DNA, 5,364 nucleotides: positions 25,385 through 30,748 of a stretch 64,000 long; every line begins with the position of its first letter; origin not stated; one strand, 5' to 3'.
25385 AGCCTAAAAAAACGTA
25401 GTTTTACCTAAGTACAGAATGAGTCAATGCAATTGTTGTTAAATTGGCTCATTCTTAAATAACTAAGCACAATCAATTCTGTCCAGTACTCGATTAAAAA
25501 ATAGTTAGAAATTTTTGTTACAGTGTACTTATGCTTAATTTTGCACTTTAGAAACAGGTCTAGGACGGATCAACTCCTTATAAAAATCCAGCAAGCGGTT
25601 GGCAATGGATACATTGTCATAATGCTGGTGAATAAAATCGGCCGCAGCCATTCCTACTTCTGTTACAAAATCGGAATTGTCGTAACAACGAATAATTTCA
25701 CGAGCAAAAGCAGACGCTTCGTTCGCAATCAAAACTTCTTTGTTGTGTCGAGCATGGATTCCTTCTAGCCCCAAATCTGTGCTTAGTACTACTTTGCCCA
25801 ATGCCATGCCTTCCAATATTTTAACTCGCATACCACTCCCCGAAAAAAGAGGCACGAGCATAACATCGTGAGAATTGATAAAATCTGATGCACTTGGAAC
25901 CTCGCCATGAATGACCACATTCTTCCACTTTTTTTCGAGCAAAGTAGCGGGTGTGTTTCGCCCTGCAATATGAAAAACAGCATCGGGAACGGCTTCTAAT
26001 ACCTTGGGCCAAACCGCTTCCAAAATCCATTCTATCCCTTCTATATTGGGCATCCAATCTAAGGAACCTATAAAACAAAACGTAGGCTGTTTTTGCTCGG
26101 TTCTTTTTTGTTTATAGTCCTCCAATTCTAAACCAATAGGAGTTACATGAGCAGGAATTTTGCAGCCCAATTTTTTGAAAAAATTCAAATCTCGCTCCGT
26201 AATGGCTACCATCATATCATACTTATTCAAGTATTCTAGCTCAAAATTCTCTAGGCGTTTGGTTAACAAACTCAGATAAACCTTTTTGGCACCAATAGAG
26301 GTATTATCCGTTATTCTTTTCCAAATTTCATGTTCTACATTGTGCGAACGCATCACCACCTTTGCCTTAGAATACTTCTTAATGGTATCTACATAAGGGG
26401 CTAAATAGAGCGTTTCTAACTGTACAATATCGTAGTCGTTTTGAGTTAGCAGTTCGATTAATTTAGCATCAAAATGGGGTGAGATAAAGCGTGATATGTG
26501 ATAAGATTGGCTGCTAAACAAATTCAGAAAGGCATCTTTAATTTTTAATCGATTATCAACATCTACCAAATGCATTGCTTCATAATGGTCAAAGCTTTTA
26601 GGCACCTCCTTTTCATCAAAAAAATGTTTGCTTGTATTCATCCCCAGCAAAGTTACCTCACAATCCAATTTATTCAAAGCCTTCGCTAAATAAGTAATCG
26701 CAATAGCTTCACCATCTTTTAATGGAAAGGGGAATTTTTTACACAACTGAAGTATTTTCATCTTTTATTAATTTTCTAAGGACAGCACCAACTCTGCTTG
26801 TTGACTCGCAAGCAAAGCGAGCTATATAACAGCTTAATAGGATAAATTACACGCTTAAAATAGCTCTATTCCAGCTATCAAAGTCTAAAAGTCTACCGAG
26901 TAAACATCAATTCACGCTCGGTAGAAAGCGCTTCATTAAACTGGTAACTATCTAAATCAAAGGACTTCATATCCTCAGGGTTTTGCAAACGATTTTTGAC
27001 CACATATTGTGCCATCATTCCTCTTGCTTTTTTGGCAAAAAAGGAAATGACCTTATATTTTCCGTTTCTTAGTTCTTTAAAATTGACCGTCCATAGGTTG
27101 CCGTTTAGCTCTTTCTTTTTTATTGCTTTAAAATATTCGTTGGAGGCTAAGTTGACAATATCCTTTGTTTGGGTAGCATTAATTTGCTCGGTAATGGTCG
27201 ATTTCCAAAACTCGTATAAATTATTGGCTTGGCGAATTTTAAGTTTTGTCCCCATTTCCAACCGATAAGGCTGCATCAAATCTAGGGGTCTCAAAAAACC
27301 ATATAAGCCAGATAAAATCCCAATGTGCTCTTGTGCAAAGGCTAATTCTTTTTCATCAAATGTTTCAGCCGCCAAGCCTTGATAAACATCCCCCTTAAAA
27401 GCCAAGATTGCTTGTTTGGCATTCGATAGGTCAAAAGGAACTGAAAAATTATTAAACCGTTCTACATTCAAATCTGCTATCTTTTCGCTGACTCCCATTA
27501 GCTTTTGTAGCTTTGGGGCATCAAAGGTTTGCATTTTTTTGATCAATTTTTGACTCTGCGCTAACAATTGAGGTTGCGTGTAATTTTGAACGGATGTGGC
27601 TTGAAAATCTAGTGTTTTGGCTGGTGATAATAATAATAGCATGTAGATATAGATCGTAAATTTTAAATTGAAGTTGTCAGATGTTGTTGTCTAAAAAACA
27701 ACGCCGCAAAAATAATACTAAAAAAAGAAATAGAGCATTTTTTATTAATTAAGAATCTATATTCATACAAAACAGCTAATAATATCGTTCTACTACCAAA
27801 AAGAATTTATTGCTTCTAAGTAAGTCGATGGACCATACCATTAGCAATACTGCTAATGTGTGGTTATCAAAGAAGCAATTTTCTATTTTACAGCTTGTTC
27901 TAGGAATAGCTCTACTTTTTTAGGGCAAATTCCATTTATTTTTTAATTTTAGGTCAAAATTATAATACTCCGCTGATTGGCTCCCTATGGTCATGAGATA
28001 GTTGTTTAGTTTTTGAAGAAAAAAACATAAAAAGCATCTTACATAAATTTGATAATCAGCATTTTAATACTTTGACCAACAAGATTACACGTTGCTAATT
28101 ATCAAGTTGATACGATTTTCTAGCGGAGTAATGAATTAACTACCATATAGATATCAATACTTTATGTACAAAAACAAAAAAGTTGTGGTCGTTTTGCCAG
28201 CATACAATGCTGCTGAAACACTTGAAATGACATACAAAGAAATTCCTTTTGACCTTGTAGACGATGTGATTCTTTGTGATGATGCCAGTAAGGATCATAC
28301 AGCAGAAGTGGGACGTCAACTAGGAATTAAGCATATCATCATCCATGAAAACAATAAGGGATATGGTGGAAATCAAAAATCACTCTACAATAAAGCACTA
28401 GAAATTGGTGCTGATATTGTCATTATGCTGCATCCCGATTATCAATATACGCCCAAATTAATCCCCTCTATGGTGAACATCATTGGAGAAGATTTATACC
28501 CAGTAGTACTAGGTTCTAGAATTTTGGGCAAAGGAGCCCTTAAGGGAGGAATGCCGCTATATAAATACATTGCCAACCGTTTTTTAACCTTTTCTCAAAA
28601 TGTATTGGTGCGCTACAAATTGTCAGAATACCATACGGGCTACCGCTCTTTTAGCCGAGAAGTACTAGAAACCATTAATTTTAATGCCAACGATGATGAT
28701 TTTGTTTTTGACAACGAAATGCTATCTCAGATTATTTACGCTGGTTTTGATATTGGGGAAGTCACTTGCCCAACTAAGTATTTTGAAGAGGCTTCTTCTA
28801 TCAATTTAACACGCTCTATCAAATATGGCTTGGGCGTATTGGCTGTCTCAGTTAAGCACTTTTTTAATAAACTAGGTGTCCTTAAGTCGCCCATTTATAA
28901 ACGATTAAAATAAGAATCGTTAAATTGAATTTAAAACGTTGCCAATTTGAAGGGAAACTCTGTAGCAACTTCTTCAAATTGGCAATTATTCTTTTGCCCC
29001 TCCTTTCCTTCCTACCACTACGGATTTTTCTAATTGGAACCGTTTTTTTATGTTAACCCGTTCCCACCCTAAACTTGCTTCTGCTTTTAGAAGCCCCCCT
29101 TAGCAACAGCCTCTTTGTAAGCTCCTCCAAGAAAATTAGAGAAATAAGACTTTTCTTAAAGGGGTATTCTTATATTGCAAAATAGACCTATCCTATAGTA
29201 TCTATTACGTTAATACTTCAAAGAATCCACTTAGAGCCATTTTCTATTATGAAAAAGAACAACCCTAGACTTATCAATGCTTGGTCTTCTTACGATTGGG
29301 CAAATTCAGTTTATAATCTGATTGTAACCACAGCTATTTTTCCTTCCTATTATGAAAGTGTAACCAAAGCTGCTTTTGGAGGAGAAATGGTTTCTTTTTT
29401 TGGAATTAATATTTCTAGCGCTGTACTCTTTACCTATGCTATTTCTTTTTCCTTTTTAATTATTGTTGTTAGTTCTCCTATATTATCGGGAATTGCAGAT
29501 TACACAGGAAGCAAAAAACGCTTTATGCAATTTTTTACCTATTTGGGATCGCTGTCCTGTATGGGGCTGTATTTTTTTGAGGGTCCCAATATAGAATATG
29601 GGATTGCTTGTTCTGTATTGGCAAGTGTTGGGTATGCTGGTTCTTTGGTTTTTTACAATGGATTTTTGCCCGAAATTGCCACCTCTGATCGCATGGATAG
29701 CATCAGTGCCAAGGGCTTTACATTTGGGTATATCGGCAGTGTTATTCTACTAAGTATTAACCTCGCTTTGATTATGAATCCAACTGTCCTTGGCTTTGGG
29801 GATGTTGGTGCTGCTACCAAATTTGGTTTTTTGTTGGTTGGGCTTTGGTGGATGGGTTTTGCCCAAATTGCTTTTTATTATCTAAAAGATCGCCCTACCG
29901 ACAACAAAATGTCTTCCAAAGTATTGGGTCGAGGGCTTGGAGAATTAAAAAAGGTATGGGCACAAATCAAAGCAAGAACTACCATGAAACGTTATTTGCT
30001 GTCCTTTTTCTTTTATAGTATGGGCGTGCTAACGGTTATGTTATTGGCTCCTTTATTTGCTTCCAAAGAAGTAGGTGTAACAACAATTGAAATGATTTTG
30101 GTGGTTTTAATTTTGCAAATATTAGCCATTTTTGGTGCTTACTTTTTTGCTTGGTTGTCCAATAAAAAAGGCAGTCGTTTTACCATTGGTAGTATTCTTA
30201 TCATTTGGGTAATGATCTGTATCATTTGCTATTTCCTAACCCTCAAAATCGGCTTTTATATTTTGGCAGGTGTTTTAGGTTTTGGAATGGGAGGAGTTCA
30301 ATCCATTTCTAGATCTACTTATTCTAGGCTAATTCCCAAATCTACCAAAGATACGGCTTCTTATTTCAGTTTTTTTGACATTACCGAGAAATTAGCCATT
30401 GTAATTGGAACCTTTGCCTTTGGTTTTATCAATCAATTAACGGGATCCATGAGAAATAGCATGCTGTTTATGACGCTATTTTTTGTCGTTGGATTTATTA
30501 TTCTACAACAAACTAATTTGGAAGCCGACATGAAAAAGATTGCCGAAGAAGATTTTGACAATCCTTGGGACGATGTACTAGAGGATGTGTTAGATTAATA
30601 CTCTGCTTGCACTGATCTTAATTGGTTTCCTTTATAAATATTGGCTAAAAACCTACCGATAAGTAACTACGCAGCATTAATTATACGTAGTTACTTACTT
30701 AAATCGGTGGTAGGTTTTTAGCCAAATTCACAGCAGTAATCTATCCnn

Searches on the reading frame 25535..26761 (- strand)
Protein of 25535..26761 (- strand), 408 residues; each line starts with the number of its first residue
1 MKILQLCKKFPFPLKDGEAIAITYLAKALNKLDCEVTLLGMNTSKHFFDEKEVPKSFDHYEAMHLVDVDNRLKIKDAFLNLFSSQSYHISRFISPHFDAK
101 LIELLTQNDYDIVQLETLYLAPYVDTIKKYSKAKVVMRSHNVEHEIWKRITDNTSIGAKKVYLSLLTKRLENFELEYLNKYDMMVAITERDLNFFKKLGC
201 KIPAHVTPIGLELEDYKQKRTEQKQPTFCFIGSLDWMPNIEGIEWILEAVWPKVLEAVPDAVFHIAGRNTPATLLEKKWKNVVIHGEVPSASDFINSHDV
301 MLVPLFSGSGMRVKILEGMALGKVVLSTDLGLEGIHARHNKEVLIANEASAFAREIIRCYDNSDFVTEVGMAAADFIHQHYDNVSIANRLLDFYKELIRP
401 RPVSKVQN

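Call 36: search_protein_families(library=pfam, proteins=[window:25535-26761:-])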
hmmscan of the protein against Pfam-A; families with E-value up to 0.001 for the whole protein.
window:25535-26761:- (408 aa): 4 families
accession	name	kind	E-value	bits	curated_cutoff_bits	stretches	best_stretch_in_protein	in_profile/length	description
PF13692.12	Glyco_trans_1_4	-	2.6e-24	86.5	27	1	226-362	2-142/142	Glycosyl transferases group 1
PF00534.26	Glycos_transf_1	-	1.8e-08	34.6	26.4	1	217-365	7-161/172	Glycosyl transferases group 1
PF13439.12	Glyco_transf_4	-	2.5e-08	34.6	28.5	1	21-214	7-169/170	Glycosyltransferase Family 4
PF13524.12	Glyco_trans_1_2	-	1.1e-07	32.4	25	1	255-392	6-144/144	Glycosyl transferase-like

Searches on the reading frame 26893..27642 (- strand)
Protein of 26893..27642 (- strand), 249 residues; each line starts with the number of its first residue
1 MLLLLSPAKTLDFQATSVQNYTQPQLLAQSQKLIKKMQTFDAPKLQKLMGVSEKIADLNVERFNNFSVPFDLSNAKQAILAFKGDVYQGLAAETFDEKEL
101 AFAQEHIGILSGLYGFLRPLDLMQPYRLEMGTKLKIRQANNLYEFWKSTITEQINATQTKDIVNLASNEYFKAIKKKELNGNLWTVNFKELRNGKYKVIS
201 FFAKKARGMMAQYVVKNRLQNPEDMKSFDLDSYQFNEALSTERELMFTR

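Call 36: search_protein_families(library=pfam, proteins=[window:26893-27642:-])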
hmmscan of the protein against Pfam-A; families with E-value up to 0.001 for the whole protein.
window:26893-27642:- (249 aa): 2 families
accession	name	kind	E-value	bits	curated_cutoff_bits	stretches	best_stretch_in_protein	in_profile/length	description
PF03883.20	H2O2_YaaD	-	3.8e-90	302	29.6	1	1-238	1-235/236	Peroxide stress protein YaaA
PF21818.3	DUF6884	-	6.5e-06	26.8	30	1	103-195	36-128/135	Family of unknown function (DUF6884)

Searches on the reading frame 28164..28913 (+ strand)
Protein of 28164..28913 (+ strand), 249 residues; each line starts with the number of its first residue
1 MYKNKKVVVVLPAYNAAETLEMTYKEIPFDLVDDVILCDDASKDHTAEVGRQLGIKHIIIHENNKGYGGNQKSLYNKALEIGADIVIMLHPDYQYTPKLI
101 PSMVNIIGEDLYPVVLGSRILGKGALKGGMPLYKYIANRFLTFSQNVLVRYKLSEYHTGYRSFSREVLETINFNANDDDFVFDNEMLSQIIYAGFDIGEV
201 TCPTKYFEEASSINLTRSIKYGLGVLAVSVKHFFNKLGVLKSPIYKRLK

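Call 36: search_protein_families(library=pfam, proteins=[window:28164-28913:+])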
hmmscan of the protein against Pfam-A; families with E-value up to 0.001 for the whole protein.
window:28164-28913:+ (249 aa): 1 family
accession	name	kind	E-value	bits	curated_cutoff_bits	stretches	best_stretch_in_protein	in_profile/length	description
PF00535.33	Glycos_transf_2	-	5.3e-17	62.7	23.3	1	9-170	2-166/168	Glycosyl transferase family 2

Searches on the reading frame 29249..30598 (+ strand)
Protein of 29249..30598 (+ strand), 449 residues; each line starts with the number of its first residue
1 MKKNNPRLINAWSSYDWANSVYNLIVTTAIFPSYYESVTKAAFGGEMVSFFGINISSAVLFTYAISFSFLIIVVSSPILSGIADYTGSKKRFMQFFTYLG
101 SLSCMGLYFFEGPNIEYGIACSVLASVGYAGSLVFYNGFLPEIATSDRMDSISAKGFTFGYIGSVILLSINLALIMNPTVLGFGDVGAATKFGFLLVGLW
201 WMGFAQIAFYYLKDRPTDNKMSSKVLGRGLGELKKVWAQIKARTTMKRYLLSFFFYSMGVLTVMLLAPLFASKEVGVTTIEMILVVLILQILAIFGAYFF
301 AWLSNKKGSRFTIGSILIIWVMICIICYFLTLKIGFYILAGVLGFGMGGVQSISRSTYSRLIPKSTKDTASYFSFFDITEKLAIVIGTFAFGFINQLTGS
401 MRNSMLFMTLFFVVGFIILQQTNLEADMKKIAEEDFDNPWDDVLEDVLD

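Call 61: search_protein_families(library=pfam, proteins=[window:29249-30598:+], max_evalue=0.00001)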
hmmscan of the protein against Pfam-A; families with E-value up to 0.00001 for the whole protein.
window:29249-30598:+ (449 aa): 2 families
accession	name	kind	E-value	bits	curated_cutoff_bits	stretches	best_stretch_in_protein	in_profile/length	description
PF11700.14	ATG22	-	3.3e-67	227.7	24.1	1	6-428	3-478/482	Vacuole effluxer Atg22 like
PF07690.21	MFS_1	-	2.1e-15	56.9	33.4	1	44-387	28-346/347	Major Facilitator Superfamily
